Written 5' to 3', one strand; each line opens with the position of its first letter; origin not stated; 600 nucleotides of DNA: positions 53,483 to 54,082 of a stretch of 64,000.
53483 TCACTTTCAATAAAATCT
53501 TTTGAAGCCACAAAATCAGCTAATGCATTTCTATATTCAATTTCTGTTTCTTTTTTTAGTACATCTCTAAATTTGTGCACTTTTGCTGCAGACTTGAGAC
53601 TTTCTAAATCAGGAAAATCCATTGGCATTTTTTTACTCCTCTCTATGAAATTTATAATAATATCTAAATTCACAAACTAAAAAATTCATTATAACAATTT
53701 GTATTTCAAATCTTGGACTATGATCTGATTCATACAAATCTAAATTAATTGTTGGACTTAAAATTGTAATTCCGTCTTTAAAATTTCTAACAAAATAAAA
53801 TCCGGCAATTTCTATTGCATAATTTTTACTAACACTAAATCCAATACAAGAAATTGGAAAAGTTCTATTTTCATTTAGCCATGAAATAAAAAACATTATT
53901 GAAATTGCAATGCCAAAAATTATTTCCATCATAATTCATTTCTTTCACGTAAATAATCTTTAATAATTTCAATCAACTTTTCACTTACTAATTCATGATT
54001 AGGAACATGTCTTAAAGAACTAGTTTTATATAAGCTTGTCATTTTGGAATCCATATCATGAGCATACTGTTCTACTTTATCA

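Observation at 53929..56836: RNA-repair gene block: Pol-beta nucleotidyltransferase, HNH endonuclease and Rnl2-like RNA ligase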

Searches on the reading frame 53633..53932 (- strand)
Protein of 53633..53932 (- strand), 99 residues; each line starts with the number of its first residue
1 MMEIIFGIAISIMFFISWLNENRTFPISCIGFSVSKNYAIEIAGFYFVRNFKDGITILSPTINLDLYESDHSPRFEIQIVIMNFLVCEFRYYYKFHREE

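Call 59: search_protein_families(library=phrogs, proteins=[window:53633-53932:-], max_evalue=0.001)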
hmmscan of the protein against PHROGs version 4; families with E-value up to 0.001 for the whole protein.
window:53633-53932:- (99 aa): 0 families
